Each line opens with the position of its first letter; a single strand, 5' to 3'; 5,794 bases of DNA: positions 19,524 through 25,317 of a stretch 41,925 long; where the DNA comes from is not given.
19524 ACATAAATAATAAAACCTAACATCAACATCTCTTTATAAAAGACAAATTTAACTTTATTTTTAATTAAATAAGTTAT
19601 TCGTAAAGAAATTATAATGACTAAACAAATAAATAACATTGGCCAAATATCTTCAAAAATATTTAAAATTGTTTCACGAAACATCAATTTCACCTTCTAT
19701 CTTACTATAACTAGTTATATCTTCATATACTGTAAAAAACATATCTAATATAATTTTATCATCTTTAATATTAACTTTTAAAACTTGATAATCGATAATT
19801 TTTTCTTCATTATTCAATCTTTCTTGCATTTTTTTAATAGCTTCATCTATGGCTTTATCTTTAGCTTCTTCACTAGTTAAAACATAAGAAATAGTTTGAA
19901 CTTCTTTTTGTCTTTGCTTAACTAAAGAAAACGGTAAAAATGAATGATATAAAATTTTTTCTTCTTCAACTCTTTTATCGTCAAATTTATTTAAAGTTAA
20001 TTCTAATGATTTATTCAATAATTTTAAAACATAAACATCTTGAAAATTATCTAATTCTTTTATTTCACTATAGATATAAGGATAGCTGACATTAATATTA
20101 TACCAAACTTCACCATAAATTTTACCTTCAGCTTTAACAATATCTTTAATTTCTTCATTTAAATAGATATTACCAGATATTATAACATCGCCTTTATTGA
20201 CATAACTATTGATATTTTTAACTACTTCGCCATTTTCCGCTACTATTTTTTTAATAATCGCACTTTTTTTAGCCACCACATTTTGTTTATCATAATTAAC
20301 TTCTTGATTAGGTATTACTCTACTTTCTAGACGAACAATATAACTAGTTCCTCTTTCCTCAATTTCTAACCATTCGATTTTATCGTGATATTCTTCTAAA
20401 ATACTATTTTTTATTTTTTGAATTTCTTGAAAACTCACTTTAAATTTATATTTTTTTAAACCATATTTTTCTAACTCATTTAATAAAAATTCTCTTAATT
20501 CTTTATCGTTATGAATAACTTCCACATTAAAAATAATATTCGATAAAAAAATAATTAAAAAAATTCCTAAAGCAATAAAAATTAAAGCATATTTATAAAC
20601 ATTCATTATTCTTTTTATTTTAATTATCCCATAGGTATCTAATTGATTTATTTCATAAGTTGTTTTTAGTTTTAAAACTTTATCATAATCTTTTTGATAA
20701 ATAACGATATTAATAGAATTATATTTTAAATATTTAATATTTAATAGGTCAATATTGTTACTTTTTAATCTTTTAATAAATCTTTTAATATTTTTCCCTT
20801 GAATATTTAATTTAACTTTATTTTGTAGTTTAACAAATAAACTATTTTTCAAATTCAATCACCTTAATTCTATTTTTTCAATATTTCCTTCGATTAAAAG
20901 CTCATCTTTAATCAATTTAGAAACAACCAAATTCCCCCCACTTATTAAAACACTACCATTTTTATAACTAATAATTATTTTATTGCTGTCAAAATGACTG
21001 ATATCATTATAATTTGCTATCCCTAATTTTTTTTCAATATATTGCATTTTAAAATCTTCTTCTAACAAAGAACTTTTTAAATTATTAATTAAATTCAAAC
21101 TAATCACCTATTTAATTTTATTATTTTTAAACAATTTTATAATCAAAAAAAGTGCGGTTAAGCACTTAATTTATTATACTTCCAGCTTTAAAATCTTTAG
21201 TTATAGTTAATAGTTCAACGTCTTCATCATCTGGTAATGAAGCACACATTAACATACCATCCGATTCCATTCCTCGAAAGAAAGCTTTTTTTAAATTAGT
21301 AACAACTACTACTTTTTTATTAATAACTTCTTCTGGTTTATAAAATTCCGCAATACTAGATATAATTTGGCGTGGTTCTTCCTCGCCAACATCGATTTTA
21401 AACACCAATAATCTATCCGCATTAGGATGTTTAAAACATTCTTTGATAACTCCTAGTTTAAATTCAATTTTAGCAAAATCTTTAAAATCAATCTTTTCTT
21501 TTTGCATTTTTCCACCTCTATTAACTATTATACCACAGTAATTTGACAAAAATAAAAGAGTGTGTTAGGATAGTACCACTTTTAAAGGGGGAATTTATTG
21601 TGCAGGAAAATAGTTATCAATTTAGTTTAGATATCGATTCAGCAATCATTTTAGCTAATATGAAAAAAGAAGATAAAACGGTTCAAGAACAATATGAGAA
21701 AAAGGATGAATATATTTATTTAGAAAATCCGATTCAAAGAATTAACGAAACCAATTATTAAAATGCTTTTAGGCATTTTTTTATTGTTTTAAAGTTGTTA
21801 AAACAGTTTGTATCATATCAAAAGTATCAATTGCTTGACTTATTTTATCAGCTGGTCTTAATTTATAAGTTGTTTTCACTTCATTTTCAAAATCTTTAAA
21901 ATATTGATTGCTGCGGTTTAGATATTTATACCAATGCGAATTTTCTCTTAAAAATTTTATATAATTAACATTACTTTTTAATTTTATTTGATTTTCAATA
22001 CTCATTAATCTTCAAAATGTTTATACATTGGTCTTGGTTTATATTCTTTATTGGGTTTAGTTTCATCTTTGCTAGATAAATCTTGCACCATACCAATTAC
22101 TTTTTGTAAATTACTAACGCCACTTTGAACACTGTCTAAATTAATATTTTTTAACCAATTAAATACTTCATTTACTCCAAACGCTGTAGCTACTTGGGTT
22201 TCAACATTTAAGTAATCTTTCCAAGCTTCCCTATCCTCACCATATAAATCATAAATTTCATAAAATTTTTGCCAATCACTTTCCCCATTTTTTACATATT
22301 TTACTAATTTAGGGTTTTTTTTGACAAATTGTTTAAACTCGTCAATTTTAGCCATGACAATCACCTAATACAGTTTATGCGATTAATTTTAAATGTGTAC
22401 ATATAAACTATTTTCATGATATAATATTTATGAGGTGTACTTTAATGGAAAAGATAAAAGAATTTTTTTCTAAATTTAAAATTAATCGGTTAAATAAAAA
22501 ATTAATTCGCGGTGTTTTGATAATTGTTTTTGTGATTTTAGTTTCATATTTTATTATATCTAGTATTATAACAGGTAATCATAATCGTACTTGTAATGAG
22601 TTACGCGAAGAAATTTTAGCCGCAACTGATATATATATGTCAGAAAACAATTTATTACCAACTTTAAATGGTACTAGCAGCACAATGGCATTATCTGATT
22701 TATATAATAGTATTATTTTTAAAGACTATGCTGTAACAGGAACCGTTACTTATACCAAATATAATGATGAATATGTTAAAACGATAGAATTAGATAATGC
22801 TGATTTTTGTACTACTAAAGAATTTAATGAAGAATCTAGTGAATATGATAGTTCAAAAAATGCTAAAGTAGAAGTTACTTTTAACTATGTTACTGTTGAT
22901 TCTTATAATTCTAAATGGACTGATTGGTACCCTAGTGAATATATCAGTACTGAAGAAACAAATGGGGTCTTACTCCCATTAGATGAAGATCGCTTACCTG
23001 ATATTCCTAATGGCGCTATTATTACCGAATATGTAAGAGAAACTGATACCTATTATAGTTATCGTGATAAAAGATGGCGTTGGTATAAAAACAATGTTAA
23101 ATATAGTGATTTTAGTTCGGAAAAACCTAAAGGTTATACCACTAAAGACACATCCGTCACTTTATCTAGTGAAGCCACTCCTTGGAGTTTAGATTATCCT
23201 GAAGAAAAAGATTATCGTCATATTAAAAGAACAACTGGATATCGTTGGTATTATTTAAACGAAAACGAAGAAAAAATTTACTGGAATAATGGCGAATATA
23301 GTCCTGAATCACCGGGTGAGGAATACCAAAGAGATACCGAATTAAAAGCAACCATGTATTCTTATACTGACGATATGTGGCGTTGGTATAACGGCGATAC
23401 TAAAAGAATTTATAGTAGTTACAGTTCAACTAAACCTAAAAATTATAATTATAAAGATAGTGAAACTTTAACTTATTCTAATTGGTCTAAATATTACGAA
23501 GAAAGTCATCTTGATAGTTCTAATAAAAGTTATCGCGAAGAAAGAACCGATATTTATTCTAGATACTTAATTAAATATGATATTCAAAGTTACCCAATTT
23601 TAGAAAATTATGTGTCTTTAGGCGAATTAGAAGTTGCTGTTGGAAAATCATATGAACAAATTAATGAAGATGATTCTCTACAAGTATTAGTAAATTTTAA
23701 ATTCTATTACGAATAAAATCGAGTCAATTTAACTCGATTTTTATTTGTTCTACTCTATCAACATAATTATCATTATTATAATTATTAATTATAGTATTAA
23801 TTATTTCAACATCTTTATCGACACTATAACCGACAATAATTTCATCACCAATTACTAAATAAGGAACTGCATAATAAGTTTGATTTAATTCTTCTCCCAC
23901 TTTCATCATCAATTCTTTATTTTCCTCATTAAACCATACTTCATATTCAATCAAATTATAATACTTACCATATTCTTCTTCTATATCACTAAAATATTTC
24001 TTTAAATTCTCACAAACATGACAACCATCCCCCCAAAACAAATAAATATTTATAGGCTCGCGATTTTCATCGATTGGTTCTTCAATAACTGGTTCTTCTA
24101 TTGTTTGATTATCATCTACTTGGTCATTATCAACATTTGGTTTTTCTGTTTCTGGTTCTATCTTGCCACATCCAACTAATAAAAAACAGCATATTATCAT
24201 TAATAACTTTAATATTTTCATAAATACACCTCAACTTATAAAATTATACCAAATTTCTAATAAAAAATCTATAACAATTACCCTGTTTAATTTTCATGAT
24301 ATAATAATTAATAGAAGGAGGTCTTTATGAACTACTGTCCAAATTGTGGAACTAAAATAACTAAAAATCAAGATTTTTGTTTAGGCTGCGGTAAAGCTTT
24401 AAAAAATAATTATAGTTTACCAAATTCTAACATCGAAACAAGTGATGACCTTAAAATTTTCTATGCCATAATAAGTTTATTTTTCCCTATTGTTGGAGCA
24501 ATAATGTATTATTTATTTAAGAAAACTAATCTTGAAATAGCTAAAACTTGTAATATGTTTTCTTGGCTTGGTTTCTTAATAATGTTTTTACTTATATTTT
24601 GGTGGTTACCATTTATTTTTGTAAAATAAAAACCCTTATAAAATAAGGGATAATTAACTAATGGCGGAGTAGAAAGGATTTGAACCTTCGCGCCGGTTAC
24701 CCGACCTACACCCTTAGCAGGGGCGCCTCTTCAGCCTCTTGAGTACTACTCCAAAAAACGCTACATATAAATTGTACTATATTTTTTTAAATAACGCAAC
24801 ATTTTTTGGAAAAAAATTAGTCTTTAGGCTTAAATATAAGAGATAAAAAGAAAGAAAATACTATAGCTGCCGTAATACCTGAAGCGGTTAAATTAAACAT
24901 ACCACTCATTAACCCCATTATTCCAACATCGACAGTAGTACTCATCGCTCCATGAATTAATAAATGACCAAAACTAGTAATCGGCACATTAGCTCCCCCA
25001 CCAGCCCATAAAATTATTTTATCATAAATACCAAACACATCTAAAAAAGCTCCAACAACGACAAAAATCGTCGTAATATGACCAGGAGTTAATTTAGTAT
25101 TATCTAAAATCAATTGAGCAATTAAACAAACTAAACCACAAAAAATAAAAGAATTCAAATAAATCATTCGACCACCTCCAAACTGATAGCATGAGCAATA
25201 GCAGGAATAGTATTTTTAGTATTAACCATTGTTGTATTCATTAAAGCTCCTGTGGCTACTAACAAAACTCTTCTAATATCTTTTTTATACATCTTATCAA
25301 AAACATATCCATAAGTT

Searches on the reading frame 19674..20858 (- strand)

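Call 10: search_protein_families(library=pfam, max_evalue=0.1, proteins=[window:19674-20858:-])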
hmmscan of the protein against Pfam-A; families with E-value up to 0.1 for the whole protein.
window:19674-20858:- (394 aa): 1 family
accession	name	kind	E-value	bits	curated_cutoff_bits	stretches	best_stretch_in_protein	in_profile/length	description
PF06898.16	YqfD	-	1e-64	219.2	25.2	1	12-381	4-379/379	Putative stage IV sporulation protein YqfD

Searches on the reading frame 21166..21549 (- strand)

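Call 11: search_protein_families(library=pfam, max_evalue=0.01, proteins=[window:21166-21549:-])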
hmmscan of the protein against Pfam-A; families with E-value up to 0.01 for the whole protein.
window:21166-21549:- (127 aa): 1 family
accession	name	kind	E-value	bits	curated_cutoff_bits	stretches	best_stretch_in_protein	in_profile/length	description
PF01588.26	tRNA_bind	-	8.9e-31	106.3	27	1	31-124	2-95/96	Putative tRNA binding domain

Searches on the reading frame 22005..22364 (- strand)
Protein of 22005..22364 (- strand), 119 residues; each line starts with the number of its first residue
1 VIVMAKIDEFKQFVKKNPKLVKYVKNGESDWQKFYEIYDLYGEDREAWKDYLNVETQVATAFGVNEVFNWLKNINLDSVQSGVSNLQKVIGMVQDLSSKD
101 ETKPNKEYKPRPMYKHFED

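Call 11: search_protein_families(library=pfam, max_evalue=0.01, proteins=[window:22005-22364:-])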
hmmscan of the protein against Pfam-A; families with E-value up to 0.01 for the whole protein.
window:22005-22364:- (119 aa): 1 family
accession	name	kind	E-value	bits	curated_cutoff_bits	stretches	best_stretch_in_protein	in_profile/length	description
PF14071.11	YlbD_coat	-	6e-19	69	27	1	9-105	2-110/126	Putative coat protein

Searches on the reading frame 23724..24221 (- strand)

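Call 11: search_protein_families(library=pfam, max_evalue=0.01, proteins=[window:23724-24221:-])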
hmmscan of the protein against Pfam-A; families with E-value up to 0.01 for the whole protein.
window:23724-24221:- (165 aa): 2 families
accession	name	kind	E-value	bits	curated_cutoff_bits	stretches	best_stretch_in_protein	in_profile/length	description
PF13098.12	Thioredoxin_2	-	0.0035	18.1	27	1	59-128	9-85/104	Thioredoxin-like domain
PF05768.20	Glrx-like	-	0.0069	17.1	26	0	59-133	2-66/77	Glutaredoxin-like domain (DUF836)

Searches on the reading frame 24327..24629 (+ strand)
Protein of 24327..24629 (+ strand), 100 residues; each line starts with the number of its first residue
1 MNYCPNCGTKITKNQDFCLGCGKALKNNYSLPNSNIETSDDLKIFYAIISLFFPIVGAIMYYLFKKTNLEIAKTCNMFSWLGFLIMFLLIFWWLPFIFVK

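Call 11: search_protein_families(library=pfam, max_evalue=0.01, proteins=[window:24327-24629:+])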
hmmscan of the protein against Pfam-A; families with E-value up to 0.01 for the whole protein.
window:24327-24629:+ (100 aa): 7 families
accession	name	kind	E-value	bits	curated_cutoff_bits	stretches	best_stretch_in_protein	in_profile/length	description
PF13240.11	Zn_Ribbon_1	-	1.3e-06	28.5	25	1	3-25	1-23/23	zinc-ribbon domain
PF13396.11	PLDc_N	-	1.4e-05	25.4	23.3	1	38-64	18-40/42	Phospholipase_D-nuclease N-terminal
PF13248.11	Zn_ribbon_3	-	3.1e-05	23.7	27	1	1-23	2-24/26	zinc-ribbon domain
PF12773.13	DZR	-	6e-05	23.6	27.3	1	4-26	1-23/45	Double zinc ribbon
PF03188.21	Cytochrom_B561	-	0.0023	18.6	23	1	40-94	35-88/137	Eukaryotic cytochrome b561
PF24460.1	DUF7575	-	0.0049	16.6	28.5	1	4-25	6-27/28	Domain of unknown function (DUF7575)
PF14803.11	Zn_ribbon_Nudix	-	0.0092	16.3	25.6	0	2-12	1-11/34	Nudix N-terminal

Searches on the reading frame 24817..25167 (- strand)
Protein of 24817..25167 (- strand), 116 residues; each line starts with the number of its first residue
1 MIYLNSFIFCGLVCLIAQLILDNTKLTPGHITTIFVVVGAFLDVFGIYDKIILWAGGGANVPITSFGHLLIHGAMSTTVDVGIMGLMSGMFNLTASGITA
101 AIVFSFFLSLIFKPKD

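Call 12: search_protein_families(library=pfam, max_evalue=0.001, proteins=[window:24817-25167:-])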
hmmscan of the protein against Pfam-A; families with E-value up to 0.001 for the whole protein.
window:24817-25167:- (116 aa): 1 family
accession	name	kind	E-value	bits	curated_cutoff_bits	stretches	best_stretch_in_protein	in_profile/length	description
PF03862.18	SpoVAC_SpoVAEB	-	6.9e-29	101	25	1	3-111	2-117/117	SpoVAC/SpoVAEB sporulation membrane protein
